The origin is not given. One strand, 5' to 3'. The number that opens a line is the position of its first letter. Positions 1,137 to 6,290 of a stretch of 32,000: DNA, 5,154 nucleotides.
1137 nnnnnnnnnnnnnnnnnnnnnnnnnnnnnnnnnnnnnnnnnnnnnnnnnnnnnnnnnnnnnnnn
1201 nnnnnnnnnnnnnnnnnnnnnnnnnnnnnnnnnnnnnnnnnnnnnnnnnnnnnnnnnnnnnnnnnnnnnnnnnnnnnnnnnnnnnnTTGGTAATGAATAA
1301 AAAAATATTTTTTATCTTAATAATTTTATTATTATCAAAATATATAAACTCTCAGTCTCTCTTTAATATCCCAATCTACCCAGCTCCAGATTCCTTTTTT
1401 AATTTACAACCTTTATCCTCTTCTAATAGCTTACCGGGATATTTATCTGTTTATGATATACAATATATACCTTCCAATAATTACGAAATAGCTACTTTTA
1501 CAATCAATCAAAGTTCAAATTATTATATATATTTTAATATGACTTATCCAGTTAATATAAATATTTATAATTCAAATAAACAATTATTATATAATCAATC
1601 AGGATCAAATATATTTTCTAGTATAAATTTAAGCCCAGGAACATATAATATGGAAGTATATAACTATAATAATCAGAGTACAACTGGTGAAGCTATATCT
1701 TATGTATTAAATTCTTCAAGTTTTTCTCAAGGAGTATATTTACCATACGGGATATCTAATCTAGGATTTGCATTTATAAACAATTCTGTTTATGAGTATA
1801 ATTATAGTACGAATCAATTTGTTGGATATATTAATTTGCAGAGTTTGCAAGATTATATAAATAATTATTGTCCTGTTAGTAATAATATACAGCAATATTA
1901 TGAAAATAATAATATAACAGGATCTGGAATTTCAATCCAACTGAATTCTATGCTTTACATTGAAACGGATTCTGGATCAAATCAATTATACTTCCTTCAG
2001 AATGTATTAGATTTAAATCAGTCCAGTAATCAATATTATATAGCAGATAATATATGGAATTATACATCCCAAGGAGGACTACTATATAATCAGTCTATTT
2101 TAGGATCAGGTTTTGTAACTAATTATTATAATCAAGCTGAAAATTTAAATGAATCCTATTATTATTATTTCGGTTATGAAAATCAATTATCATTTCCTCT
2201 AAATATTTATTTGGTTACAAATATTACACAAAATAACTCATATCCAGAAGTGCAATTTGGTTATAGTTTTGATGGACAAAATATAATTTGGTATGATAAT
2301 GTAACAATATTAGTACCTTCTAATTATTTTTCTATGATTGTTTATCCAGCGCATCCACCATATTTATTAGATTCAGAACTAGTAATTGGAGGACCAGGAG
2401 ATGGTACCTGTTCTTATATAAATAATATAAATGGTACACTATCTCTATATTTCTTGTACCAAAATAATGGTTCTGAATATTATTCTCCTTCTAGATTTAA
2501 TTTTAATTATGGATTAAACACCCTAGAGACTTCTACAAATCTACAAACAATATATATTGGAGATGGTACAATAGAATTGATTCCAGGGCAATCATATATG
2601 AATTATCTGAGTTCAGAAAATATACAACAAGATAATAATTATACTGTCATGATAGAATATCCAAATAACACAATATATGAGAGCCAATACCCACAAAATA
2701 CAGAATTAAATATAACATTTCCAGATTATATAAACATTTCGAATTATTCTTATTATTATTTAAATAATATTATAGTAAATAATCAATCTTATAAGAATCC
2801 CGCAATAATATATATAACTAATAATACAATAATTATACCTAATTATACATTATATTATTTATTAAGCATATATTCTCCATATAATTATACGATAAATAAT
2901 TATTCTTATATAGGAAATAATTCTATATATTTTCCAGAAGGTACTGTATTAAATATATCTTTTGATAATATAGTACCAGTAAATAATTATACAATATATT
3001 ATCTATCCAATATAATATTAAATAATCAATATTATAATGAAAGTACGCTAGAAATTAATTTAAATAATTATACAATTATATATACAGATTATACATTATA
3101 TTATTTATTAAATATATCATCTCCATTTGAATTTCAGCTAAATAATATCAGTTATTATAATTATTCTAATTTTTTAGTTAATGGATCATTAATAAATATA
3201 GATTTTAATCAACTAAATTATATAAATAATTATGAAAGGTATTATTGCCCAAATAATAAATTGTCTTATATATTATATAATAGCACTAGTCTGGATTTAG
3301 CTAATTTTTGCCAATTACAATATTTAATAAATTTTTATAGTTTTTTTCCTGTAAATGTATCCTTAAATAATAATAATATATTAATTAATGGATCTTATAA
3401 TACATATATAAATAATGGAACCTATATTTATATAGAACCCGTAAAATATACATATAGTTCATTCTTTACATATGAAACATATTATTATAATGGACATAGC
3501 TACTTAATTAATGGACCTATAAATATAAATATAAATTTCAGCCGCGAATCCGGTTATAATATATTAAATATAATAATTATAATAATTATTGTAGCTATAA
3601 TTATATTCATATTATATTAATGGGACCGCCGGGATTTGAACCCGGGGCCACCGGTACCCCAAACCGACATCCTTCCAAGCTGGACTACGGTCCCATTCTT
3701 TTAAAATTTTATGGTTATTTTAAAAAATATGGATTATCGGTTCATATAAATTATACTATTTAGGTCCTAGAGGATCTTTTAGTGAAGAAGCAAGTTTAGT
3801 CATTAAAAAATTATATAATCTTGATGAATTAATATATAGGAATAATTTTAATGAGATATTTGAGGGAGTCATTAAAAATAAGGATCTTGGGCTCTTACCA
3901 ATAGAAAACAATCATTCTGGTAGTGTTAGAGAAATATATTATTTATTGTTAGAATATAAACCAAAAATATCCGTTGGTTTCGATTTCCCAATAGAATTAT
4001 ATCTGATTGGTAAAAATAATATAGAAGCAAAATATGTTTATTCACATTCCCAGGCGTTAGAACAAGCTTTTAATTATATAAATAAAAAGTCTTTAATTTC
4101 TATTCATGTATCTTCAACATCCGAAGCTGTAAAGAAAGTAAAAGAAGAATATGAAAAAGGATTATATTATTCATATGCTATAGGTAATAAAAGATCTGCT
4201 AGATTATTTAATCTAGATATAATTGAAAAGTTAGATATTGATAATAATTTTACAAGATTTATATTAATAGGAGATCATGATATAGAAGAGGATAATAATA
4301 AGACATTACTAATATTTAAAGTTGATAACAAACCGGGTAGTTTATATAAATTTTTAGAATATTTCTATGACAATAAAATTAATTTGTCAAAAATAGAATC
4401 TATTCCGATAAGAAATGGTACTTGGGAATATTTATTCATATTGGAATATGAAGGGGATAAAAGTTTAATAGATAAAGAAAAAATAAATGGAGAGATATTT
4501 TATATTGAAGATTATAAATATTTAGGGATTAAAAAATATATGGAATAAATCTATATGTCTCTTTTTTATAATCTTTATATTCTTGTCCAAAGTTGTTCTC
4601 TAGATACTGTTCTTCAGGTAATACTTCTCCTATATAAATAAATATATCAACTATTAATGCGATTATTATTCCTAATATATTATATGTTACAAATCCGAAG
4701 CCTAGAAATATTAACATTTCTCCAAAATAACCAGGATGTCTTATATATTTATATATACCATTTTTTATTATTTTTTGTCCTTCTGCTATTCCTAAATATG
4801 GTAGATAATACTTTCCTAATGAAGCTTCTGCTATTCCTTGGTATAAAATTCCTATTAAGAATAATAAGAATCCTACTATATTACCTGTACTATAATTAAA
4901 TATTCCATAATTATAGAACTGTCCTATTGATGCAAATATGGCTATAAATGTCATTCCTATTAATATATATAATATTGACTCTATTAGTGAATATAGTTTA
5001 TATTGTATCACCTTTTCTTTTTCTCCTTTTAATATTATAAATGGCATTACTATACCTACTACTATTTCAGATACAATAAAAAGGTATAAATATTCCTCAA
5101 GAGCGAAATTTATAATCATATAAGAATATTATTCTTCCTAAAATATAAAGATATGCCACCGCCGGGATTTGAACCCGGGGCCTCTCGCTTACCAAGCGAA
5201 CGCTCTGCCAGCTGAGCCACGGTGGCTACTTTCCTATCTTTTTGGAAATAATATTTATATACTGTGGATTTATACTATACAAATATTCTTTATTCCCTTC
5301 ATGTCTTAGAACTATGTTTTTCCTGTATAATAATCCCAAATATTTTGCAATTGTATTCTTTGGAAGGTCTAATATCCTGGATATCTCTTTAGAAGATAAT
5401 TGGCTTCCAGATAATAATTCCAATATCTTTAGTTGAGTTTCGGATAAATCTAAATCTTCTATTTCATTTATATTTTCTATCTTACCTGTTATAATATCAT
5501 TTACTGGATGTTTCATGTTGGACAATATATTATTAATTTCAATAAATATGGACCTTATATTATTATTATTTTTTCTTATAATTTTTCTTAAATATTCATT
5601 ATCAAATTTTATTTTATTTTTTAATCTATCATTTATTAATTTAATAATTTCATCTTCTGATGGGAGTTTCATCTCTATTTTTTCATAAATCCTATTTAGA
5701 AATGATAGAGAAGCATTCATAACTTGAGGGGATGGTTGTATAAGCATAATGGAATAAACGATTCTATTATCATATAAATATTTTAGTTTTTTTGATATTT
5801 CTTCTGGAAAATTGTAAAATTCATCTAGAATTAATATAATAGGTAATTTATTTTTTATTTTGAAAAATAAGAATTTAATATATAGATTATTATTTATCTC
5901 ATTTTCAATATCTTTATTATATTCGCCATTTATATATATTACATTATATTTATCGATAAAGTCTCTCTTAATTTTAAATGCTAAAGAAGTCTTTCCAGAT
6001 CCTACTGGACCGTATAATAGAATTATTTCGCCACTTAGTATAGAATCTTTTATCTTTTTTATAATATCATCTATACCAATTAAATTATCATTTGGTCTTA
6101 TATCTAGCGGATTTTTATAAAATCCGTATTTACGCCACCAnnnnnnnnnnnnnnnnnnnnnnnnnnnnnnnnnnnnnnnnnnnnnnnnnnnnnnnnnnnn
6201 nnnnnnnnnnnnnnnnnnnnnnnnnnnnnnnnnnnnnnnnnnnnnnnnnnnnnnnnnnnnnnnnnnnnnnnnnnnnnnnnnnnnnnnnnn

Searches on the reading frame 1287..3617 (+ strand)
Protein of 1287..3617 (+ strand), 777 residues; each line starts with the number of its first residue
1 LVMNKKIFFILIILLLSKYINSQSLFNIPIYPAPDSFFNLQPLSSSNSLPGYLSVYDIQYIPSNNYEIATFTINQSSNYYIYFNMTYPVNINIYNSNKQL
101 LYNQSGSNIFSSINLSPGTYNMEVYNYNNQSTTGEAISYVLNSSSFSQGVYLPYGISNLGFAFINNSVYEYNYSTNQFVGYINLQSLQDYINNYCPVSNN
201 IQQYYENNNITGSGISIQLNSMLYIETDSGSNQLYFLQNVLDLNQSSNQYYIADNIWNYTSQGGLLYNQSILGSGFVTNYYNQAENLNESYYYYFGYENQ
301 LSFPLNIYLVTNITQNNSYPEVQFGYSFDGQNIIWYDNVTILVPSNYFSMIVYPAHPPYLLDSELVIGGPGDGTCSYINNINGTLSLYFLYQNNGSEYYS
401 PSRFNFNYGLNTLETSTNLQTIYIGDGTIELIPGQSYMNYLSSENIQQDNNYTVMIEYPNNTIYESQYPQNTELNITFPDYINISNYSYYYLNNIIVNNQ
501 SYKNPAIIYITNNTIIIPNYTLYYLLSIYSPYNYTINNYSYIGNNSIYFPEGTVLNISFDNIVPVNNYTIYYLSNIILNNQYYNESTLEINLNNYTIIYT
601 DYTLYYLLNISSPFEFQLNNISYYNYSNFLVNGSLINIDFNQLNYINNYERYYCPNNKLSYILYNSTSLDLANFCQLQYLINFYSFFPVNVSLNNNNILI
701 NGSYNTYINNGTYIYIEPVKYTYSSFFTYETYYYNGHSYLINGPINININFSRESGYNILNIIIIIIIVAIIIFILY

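Call 79: search_protein_families(library=pfam, proteins=[window:1287-3617:+], max_evalue=0.00001)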
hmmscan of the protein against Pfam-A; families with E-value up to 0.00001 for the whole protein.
window:1287-3617:+ (777 aa): 1 family
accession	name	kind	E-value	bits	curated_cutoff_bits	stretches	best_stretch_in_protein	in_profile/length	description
PF05317.16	Thermopsin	-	5.6e-45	154.3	25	1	152-419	14-256/256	Thermopsin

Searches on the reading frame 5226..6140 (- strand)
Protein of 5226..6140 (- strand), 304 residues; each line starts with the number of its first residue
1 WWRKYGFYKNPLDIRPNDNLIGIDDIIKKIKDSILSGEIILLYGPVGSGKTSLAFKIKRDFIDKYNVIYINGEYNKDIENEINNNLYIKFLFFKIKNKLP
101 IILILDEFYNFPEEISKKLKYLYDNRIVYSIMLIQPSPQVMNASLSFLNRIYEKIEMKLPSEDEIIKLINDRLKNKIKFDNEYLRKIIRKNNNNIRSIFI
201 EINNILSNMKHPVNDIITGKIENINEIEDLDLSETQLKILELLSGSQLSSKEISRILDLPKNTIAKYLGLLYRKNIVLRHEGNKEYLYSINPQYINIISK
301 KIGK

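Call 79: search_protein_families(library=pfam, proteins=[window:5226-6140:-], max_evalue=0.00001)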
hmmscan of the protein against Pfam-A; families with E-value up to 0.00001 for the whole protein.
window:5226-6140:- (304 aa): 1 family
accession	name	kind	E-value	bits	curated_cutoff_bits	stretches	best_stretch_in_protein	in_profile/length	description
PF13173.12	AAA_14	-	5.1e-10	39.9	27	1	38-157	3-120/129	AAA domain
